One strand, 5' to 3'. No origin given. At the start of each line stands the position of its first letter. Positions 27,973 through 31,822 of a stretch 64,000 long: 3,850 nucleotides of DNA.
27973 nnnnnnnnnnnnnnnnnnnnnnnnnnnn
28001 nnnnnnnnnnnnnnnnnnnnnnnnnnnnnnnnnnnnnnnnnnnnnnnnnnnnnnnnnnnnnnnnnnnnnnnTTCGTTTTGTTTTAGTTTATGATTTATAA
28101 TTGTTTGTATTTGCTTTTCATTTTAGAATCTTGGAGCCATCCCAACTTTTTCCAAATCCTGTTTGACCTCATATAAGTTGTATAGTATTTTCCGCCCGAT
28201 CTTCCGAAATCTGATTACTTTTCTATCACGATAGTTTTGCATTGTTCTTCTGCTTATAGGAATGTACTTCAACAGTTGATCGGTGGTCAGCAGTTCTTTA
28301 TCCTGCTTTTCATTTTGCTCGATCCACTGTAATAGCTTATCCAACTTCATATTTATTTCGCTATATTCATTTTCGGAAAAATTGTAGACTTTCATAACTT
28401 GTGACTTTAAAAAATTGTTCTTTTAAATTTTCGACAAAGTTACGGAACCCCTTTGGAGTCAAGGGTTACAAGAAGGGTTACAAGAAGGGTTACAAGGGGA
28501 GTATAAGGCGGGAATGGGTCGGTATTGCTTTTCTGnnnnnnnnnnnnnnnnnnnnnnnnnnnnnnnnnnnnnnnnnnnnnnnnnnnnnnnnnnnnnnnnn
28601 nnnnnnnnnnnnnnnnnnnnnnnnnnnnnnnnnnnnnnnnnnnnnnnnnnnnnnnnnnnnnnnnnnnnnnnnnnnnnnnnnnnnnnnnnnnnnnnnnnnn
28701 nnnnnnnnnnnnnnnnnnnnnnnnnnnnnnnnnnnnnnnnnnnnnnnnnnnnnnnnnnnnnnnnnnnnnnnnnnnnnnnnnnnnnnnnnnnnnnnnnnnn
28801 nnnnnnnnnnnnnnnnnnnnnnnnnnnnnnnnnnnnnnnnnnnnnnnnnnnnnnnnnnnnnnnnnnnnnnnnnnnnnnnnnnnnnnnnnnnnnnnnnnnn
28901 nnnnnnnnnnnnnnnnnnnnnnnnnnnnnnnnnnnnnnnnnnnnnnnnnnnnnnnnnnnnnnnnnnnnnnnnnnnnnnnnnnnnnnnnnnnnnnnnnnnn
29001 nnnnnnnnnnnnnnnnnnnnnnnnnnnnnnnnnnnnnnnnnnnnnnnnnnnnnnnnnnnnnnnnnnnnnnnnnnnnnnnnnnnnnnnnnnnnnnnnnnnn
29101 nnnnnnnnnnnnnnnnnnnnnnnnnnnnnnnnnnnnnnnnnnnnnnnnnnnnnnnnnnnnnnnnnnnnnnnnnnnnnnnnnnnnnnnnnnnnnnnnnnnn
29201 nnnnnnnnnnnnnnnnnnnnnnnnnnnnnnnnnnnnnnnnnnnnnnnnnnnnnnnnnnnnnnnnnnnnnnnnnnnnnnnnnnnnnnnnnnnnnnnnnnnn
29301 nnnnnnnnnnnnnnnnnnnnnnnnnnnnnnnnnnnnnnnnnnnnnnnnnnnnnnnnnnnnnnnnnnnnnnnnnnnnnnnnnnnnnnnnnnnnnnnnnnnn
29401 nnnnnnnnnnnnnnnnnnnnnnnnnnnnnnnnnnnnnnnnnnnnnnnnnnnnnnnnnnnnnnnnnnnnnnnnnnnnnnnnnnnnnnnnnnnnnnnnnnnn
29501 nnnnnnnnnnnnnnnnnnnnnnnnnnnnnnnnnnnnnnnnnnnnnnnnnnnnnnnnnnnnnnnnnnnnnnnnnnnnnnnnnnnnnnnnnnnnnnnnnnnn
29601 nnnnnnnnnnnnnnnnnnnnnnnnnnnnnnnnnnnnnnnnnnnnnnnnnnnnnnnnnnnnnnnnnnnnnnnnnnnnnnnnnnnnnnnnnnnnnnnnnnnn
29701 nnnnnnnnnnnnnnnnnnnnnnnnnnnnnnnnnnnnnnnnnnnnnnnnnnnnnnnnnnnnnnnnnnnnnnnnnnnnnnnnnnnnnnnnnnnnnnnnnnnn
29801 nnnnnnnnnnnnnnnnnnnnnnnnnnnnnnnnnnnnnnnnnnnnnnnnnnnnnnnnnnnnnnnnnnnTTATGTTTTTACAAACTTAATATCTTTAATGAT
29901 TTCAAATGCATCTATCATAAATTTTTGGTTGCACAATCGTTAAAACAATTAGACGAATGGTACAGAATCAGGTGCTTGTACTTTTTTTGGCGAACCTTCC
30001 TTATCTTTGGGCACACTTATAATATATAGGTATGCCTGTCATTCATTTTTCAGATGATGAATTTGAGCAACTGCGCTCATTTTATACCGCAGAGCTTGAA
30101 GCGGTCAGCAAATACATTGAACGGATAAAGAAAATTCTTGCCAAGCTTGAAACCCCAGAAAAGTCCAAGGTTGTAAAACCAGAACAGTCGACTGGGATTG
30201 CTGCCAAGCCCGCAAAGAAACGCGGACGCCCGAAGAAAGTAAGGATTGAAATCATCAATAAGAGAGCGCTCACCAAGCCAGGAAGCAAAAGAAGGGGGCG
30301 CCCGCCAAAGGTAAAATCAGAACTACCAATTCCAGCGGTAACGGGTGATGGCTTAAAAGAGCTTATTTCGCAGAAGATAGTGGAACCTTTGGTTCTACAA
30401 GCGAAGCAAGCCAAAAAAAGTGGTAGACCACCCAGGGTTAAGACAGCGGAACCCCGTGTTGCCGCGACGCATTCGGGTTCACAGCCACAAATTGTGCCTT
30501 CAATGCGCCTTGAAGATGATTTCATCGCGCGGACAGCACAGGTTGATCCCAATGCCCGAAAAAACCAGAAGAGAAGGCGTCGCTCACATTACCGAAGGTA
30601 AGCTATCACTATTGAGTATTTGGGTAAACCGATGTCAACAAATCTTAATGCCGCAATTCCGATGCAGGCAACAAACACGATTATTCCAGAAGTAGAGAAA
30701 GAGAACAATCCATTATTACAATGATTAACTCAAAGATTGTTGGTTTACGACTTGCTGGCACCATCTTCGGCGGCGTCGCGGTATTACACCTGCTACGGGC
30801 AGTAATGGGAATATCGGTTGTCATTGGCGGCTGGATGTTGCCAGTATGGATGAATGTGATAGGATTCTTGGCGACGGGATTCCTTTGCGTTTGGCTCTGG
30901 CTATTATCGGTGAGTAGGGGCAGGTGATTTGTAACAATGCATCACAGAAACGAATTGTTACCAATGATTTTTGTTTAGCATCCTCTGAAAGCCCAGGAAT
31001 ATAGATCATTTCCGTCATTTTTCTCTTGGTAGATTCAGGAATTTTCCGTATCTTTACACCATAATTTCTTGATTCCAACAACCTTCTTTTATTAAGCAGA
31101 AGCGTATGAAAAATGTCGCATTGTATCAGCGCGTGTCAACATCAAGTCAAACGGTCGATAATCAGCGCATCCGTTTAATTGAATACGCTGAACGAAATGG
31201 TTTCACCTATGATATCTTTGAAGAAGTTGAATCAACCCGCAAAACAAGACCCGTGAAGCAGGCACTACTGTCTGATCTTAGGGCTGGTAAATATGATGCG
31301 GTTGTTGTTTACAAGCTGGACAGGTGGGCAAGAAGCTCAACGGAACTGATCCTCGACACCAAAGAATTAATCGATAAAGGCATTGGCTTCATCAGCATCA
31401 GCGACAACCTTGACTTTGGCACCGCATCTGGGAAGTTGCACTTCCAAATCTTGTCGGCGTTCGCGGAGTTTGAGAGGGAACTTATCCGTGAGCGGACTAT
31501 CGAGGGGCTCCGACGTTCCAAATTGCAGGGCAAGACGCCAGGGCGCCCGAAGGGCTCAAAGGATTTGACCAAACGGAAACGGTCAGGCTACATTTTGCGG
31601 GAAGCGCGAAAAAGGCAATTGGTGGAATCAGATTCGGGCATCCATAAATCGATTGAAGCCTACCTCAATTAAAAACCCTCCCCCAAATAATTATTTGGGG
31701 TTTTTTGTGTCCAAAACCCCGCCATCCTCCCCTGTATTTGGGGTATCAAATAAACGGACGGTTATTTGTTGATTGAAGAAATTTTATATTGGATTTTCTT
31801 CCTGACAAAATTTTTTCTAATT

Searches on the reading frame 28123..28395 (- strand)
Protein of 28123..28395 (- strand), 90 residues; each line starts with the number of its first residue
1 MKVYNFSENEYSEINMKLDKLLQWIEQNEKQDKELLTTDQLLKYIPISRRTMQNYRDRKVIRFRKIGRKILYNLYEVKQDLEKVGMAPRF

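Call 106: search_protein_families(library=pfam, proteins=[window:28123-28395:-], max_evalue=0.1)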
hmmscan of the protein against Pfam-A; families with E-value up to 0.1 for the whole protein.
window:28123-28395:- (90 aa): 4 families
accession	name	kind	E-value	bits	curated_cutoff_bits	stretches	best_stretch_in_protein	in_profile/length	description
PF12728.13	HTH_17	-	1.1e-07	32.4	27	1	35-78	1-44/51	Helix-turn-helix domain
PF16677.11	GP3_package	-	9.6e-05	22.9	29.4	1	12-70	10-68/105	DNA-packaging protein gp3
PF08652.17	RAI1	-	0.0046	16.7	26.8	1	8-82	31-99/333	RAI1 like PD-(D/E)XK nuclease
PF12347.13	HJURP_C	-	0.0093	16.1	22.7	1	8-26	20-38/60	Holliday junction regulator protein family C-terminal repeat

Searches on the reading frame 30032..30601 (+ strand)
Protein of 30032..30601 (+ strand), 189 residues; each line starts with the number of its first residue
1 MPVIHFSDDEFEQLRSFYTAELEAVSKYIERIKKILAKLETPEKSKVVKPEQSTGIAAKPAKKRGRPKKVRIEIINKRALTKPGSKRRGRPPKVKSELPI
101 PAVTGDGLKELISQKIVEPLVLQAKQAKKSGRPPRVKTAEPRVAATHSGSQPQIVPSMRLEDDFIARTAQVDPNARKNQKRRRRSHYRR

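Call 17: search_protein_families(library=pfam, proteins=[window:30032-30601:+], max_evalue=0.01)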
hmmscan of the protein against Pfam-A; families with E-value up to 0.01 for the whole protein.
window:30032-30601:+ (189 aa): 0 families

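Call 79: search_protein_families(library=pfam, proteins=[window:30032-30601:+], max_evalue=1)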
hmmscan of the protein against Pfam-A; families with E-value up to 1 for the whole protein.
window:30032-30601:+ (189 aa): 4 families
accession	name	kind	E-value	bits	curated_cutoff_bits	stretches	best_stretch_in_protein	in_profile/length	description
PF21538.2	Med15_M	-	0.012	16.2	24.2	1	17-61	4-50/110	ARC105/Med15 mediator subunit central domain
PF16777.11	RHH_7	-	0.031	15.1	27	1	4-37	36-70/74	Transcriptional regulator, RHH-like, CopG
PF02178.24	AT_hook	-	0.067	13.5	17.4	1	86-96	2-12/13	AT hook motif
PF11693.13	DUF2990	-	0.12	12.9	21.1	1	23-55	29-61/63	Protein of unknown function (DUF2990)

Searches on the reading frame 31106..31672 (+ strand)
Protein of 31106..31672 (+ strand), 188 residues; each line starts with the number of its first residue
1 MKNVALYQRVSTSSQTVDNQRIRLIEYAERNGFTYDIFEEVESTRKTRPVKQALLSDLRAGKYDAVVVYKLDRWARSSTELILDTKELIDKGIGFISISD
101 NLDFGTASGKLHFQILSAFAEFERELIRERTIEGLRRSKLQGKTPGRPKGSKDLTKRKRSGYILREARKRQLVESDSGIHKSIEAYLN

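Call 17: search_protein_families(library=pfam, proteins=[window:31106-31672:+], max_evalue=0.01)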
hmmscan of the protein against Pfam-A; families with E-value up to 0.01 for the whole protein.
window:31106-31672:+ (188 aa): 1 family
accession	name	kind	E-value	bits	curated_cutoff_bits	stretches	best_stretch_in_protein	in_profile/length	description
PF00239.26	Resolvase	-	2e-36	125.7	23.3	1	4-143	1-144/145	Resolvase, N terminal domain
